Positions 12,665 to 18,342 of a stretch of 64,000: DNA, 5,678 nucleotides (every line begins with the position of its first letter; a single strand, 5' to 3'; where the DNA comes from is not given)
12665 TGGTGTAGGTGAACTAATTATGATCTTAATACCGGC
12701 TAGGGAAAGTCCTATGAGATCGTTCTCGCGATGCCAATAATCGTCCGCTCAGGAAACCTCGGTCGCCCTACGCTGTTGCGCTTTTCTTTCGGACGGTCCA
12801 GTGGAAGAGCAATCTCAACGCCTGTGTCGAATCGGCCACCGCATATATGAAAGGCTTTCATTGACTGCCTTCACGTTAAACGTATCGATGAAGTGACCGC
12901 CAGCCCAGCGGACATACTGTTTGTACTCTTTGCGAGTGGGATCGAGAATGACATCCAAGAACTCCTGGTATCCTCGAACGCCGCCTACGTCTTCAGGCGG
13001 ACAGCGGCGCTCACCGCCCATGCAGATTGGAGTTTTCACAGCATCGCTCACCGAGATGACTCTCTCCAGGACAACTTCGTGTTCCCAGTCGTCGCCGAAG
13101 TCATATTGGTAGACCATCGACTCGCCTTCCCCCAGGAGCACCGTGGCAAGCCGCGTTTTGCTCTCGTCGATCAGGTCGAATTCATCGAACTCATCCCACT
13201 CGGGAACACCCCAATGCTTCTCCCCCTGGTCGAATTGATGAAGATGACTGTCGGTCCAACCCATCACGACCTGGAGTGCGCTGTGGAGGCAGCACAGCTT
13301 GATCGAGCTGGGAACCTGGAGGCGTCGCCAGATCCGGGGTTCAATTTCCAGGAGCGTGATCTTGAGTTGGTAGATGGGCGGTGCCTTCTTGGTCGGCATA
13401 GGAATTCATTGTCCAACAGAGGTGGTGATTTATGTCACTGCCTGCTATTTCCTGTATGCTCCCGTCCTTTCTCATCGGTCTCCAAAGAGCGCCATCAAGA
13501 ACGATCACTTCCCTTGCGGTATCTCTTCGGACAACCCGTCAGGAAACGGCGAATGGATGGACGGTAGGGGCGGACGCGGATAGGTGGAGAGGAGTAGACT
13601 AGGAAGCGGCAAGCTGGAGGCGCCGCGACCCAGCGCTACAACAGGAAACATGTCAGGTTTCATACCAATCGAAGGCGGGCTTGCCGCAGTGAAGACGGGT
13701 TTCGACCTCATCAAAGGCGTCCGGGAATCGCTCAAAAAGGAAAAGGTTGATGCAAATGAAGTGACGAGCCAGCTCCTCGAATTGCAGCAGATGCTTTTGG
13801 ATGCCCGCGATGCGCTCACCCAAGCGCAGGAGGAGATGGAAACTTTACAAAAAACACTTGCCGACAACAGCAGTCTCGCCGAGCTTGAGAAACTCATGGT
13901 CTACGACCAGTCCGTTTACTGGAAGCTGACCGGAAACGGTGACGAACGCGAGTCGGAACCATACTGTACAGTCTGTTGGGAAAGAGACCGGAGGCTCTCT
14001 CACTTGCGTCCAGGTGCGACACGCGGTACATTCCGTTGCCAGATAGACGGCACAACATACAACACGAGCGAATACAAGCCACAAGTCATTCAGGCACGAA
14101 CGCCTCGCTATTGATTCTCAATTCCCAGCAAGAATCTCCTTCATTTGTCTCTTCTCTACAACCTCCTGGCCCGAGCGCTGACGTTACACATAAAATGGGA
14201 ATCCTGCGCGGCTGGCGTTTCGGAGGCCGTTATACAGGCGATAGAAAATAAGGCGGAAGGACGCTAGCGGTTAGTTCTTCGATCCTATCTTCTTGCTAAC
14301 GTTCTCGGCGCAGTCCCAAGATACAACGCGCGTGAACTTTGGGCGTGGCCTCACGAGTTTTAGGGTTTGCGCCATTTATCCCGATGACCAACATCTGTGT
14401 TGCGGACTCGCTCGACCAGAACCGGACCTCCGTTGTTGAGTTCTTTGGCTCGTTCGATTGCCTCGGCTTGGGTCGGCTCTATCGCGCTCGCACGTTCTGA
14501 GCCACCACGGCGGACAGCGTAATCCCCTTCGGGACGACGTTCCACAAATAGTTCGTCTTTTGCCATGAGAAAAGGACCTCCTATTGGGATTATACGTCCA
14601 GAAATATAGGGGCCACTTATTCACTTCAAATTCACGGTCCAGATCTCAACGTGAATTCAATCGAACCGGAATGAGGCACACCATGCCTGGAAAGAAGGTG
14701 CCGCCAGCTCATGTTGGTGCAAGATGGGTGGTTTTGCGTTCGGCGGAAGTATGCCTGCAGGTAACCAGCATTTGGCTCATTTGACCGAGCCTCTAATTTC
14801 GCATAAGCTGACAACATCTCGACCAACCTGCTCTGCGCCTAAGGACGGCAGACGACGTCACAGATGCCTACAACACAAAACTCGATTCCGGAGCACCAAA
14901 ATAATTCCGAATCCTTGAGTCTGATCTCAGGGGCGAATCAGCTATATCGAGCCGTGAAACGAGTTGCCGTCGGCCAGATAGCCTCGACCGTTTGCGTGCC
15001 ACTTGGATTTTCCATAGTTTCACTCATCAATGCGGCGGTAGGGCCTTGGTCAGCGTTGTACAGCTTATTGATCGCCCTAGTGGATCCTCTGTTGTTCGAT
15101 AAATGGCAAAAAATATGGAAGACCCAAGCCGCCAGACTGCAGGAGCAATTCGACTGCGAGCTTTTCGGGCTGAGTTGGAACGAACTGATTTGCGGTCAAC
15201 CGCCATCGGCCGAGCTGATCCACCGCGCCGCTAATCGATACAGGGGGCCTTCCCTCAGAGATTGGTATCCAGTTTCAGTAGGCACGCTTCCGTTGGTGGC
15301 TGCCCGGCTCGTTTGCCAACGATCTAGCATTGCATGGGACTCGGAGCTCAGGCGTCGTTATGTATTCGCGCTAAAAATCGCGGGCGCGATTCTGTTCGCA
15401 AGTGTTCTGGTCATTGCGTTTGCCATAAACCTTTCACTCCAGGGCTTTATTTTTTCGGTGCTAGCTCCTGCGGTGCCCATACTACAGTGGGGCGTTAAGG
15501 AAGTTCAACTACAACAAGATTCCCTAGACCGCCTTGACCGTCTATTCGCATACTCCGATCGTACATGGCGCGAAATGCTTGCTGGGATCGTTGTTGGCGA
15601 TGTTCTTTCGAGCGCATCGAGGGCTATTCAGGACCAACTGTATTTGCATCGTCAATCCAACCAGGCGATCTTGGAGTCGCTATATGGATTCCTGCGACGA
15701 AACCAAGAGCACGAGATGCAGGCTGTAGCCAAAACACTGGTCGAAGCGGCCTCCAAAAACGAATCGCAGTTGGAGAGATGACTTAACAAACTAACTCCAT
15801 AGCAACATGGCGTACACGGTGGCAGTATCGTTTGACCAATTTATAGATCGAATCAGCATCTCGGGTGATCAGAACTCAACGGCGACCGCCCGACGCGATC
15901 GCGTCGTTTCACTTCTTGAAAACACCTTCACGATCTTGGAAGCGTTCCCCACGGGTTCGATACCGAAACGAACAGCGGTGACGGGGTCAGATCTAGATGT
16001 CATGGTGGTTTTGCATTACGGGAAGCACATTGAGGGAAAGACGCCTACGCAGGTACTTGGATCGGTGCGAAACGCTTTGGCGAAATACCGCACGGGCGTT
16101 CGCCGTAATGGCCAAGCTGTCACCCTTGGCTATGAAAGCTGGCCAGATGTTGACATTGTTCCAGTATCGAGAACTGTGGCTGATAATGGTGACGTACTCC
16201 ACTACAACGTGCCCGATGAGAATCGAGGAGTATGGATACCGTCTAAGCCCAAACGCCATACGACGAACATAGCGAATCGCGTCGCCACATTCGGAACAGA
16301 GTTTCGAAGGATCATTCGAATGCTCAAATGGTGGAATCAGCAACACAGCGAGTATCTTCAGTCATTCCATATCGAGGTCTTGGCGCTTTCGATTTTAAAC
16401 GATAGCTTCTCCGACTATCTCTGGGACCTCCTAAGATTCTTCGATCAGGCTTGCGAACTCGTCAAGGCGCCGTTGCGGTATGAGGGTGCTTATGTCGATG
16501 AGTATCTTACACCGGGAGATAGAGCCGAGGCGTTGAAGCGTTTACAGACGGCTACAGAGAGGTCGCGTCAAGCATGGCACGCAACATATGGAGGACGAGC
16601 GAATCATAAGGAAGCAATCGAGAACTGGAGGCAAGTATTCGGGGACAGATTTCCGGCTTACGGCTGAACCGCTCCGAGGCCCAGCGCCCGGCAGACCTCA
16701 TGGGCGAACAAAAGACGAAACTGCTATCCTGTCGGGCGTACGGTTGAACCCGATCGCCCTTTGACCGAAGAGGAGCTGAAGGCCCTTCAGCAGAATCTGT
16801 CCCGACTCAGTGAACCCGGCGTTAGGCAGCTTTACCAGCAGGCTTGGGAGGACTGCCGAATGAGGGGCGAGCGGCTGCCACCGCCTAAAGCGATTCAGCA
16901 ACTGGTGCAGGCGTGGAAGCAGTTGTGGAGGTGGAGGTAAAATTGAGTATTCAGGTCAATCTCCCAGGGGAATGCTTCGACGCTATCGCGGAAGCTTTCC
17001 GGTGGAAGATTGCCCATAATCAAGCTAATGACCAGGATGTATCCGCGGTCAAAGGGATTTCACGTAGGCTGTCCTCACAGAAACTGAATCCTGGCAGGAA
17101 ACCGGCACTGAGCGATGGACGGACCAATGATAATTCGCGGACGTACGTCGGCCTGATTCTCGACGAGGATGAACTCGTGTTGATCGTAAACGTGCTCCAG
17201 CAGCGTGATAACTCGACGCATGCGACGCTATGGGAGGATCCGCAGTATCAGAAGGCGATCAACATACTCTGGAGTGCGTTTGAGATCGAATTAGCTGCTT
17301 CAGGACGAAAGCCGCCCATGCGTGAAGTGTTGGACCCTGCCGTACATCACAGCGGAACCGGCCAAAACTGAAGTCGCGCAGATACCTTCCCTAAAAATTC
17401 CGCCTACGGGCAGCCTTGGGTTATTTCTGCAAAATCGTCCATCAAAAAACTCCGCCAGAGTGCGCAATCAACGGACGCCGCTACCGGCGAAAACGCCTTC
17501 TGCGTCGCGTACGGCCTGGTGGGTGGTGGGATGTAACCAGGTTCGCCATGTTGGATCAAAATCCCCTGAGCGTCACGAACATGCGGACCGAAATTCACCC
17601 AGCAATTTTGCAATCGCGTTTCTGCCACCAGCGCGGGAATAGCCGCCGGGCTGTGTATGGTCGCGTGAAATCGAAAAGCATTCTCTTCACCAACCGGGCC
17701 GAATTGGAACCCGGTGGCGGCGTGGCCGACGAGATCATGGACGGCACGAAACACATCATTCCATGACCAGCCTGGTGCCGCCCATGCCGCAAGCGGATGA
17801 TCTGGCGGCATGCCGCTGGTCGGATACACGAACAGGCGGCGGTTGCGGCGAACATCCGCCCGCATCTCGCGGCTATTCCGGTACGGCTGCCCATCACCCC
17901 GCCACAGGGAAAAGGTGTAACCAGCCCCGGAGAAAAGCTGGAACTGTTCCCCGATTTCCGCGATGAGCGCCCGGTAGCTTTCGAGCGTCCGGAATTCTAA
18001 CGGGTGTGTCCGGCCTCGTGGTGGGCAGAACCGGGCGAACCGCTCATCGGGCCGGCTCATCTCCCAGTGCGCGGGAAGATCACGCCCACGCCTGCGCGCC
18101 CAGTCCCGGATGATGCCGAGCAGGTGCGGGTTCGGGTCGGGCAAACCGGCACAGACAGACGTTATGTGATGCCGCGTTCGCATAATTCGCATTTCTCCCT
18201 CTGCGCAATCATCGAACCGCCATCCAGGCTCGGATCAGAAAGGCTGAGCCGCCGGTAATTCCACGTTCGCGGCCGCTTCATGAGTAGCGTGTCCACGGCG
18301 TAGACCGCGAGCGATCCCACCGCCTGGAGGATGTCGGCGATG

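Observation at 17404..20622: Second, integrase-linked Ubl / E2-like / JAB / minimal-E1 cassette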

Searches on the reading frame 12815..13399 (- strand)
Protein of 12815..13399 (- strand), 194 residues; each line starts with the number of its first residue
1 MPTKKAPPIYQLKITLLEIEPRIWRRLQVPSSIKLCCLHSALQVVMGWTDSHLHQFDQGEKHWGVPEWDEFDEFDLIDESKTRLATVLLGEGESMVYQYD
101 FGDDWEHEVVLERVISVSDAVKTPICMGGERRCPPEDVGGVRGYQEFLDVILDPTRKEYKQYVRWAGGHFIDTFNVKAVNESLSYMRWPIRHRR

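Call 12: search_protein_families(library=pfam, max_evalue=0.001, proteins=[window:12815-13399:-])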
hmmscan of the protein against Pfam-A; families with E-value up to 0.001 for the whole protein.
window:12815-13399:- (194 aa): 1 family
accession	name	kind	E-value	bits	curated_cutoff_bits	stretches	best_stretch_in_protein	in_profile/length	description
PF07929.16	PRiA4_ORF3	-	3.2e-61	206.5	26.6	1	9-176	2-171/173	Plasmid pRiA4b ORF-3-like protein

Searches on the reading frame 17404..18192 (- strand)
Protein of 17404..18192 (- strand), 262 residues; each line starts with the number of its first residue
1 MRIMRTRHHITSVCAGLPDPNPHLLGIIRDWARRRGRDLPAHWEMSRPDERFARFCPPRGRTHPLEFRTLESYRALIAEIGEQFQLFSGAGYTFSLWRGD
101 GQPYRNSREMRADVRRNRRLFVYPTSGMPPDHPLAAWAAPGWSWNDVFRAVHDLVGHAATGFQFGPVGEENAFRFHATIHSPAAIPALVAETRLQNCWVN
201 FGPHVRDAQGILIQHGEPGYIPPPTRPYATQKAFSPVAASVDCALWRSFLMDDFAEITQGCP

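Call 3: search_protein_families(library=pfam, max_evalue=0.1, proteins=[window:17404-18192:-])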
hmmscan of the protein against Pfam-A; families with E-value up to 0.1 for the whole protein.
window:17404-18192:- (262 aa): 0 families

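Call 5: search_protein_families(library=ncbifam, max_evalue=0.1, proteins=[window:17404-18192:-])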
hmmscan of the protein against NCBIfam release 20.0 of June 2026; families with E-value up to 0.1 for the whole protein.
window:17404-18192:- (262 aa): 0 families

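Call 6: search_protein_families(library=padloc, max_evalue=0.1, proteins=[window:17404-18192:-])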
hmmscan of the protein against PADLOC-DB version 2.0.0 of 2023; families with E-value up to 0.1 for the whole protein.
window:17404-18192:- (262 aa): 0 families

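Call 22: find_homologous_proteins(query=window:17404-18192:-, max_evalue=0.001)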
Query window:17404-18192:- (262 aa): 49 proteins with E <= 0.001 among 692 candidates.
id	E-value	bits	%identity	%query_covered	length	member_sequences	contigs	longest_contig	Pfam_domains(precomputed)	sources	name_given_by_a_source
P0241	4.0e-181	618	100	99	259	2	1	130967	-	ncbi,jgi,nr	ncbi:MAG TPA: hypothetical protein VGQ49_13375 [Bryobacteraceae bacterium]|jgi:hypothetical protein|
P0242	3.4e-138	478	82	94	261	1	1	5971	-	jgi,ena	jgi:hypothetical protein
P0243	4.4e-138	477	86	91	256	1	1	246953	-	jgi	jgi:uncharacterized protein YfiM (DUF2279 family)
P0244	3.0e-129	448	80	90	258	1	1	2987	-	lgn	-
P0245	8.8e-128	443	76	95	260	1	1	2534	-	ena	-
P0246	5.7e-127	441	73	96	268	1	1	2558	-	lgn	-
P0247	7.0e-126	437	78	90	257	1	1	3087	-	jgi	jgi:hypothetical protein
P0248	8.0e-126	437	76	92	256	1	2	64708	-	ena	-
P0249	4.1e-125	435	73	95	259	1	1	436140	-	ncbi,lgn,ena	-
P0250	5.4e-123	428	75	92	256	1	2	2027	-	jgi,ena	-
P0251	5.9e-123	428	70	97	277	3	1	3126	-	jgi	jgi:hypothetical protein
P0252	3.1e-120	419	75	92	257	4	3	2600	-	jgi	jgi:hypothetical protein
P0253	3.4e-120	419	73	94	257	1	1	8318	-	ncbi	-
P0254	2.7e-118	412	69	96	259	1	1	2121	-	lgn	-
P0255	3.7e-118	412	71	94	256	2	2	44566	-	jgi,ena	jgi:hypothetical protein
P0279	2.2e-30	124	42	62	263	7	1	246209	-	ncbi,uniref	ncbi:crotonobetainyl-CoA--carnitine CoA-transferase [Nonomuraea sp. NPDC049152]|uniref:crotonobetain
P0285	1.4e-25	108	36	76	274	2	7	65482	-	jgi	jgi:hypothetical protein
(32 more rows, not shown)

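Call 65: find_encoding_contigs(protein=P0279, flank=8000, max_places=2)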
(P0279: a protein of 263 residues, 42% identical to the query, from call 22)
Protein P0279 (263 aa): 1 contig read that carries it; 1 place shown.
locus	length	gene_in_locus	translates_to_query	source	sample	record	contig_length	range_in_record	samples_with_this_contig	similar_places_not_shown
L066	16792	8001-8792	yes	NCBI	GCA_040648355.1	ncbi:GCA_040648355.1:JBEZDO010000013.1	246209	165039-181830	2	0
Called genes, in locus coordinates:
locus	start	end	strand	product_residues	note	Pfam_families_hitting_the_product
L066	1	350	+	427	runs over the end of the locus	PF05977:MFS_3, PF07690:MFS_1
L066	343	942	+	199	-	PF01209:Ubie_methyltran, PF13489:Methyltransf_23, PF24675:NpmA (faint), PF03141:Methyltransf_29, PF13847:Methyltransf_31, PF08241:Methyltransf_11, PF08242:Methyltransf_12, PF13649:Methyltransf_25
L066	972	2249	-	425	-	PF03109:ABC1, PF01163:RIO1 (weak), PF00069:Pkinase (weak)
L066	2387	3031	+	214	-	PF01135:PCMT (weak), PF01596:Methyltransf_3, PF13578:Methyltransf_24, PF13649:Methyltransf_25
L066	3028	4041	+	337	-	PF00903:Glyoxalase, PF13468:Glyoxalase_3 (faint), PF13669:Glyoxalase_4, PF14696:Glyoxalase_5, PF00903:Glyoxalase, PF13669:Glyoxalase_4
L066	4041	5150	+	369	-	PF01070:FMN_dh, PF05690:ThiG (faint), PF00478:IMPDH (weak), PF01645:Glu_synthase (weak)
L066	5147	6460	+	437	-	PF00155:Aminotran_1_2, PF12897:Asp_aminotransf (weak)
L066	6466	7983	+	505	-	PF11794:HpaB_N, PF03241:HpaB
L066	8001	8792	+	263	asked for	-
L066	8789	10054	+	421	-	PF00266:Aminotran_5, PF01041:DegT_DnrJ_EryC1 (weak)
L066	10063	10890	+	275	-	PF01209:Ubie_methyltran, PF13489:Methyltransf_23, PF01135:PCMT (weak), PF13847:Methyltransf_31, PF08241:Methyltransf_11, PF08242:Methyltransf_12, PF13649:Methyltransf_25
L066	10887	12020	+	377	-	PF01053:Cys_Met_Meta_PP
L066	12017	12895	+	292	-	PF02574:S-methyl_trans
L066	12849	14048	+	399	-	PF00266:Aminotran_5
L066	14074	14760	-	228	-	PF05988:DUF899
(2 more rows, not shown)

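Call 66: find_encoding_contigs(protein=P0285, flank=8000, max_places=2)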
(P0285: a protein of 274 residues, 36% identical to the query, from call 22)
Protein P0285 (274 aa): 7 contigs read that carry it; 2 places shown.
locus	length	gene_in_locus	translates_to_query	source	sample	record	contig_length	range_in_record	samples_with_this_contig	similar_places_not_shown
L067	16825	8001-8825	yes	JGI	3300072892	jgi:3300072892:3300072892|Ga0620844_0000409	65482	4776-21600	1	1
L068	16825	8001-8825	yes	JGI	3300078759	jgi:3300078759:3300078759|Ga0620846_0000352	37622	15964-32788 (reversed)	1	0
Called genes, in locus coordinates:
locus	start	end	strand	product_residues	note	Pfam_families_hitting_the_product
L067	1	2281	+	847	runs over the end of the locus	-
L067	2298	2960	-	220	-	PF00484:Pro_CA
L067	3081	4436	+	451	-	PF00067:p450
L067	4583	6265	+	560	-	-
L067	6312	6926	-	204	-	PF00578:AhpC-TSA, PF08534:Redoxin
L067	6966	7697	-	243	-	PF00702:Hydrolase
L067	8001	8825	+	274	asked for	-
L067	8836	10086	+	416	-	PF00266:Aminotran_5, PF01212:Beta_elim_lyase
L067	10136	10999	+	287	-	PF01135:PCMT (weak), PF01209:Ubie_methyltran, PF13489:Methyltransf_23 (weak), PF13847:Methyltransf_31, PF08241:Methyltransf_11, PF08242:Methyltransf_12, PF13649:Methyltransf_25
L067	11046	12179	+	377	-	PF01053:Cys_Met_Meta_PP, PF00155:Aminotran_1_2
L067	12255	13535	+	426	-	PF05221:AdoHcyase, PF02826:2-Hacid_dh_C, PF00670:AdoHcyase_NAD, PF07991:KARI_N (weak)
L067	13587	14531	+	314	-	PF02574:S-methyl_trans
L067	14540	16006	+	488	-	PF07690:MFS_1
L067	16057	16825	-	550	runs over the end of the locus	PF00089:Trypsin, PF13365:Trypsin_2, PF04151:PPC (weak)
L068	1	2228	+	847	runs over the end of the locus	-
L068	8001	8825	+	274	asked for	-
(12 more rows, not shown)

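Call 81: search_solved_structures(query=A5, max_evalue=10, show_alignments=1)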
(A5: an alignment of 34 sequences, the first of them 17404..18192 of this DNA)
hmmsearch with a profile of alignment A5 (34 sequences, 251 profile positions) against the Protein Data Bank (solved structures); distinct sequences matched with E-value up to 10: 1.
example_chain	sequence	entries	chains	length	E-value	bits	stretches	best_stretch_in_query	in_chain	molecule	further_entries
1v9v_A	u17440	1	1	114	1.8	11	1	12-66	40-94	KIAA0561 protein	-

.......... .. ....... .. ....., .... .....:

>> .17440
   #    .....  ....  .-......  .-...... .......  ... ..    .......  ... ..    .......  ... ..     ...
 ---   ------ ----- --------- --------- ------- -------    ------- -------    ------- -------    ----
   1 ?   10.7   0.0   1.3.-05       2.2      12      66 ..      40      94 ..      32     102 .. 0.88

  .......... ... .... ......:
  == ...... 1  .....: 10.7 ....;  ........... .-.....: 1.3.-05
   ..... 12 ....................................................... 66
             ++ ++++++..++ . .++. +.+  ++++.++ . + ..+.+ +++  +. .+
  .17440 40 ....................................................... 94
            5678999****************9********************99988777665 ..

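Call 82: search_protein_families(library=pfam, alignment_id=A5, max_evalue=0.05)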
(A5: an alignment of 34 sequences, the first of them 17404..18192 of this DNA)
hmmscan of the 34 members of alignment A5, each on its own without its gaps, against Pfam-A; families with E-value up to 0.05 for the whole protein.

A. member 1, window:17404-18192:- (262 aa): 0 families

B. families by the number of members that match (of 34 scanned): 1 family
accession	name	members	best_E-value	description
PF11511.13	RhodobacterPufX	1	0.015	Intrinsic membrane protein PufX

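Call 99: search_protein_families(library=phrogs, max_evalue=0.01, proteins=[window:17404-18192:-])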
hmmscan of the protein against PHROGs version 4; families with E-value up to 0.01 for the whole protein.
window:17404-18192:- (262 aa): 1 family
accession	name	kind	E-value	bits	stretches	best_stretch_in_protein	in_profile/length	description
phrog_3170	-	unknown function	2e-16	61.1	1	73-199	134-253/433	-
